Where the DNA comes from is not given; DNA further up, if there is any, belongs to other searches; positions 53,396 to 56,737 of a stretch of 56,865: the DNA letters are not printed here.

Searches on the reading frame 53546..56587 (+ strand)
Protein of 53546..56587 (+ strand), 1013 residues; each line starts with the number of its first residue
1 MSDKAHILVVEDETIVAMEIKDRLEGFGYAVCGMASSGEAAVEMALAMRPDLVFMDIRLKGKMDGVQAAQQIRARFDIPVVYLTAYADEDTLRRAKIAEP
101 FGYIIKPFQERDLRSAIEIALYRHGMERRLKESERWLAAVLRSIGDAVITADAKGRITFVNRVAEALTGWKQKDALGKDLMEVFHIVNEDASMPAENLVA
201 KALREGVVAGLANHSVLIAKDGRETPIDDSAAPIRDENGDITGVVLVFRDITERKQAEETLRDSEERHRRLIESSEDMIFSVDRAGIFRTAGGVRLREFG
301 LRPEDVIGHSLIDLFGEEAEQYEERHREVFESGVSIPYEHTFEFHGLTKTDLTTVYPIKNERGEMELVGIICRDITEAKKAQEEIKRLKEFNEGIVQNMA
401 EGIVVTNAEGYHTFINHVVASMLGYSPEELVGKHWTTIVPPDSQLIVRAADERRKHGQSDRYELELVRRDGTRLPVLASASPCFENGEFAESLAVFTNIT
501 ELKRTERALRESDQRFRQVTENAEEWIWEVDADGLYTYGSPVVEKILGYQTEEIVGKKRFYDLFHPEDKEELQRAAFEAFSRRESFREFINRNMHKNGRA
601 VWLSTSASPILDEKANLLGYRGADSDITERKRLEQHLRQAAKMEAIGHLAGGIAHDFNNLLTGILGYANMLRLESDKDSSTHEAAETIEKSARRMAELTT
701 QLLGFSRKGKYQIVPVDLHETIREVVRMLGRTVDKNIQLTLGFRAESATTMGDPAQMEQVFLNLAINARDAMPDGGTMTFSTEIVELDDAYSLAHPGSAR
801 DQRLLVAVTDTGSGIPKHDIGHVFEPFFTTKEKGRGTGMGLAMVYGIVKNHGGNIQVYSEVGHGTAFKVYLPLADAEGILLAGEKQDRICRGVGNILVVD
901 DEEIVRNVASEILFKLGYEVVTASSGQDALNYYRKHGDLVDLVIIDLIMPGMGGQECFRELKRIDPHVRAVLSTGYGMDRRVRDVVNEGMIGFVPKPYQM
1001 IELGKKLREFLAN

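Call 47: search_protein_families(library=pfam, proteins=[window:53546-56587:+], max_evalue=0.01)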
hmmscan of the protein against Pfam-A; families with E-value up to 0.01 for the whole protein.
window:53546-56587:+ (1013 aa): 14 families
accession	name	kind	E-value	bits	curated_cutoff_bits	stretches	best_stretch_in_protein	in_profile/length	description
PF13426.13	PAS_9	-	2.2e-55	185.7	27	4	401-501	2-103/103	PAS domain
PF00989.32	PAS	-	4.6e-53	178.5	22.6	4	138-251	4-113/113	PAS fold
PF08448.16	PAS_4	-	1.6e-52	176.8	23.1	4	141-256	1-110/110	PAS fold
PF00072.30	Response_reg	-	1.1e-47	161.2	30.2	2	7-118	1-111/111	Response regulator receiver domain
PF08447.18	PAS_3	-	1.2e-33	115.6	25.6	3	537-621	2-86/89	PAS fold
PF02518.31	HATPase_c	-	3.7e-23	82.5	26.4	1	752-874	1-110/111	Histidine kinase-, DNA gyrase B-, and HSP90-like ATPase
PF13188.13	PAS_8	-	9.4e-21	73.4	21.8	2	137-191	3-54/65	PAS domain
PF00512.31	HisKA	-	3.9e-12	46.5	26.9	1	648-708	4-63/66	His Kinase A (phospho-acceptor) domain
PF12860.13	PAS_7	-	2.5e-09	37.7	27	1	142-259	2-115/115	PAS fold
PF24820.1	Diguanyl_cycl_sensor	-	2e-07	31.4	28.1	1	395-439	1-45/109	Diguanylate cyclase-like sensor domain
PF14598.12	PAS_11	-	1.6e-06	28.5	25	1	546-613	24-89/109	PAS domain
PF23198.2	PDE8A_N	-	0.00026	21.4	29.6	0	32-74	37-79/147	PDE8A-like, N-terminal domain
PF13596.12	PAS_10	-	0.0006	20.9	22.1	1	140-252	4-106/106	PAS domain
PF00698.26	Acyl_transf_1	-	0.0049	16.8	32.7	0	30-115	99-184/319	Acyl transferase domain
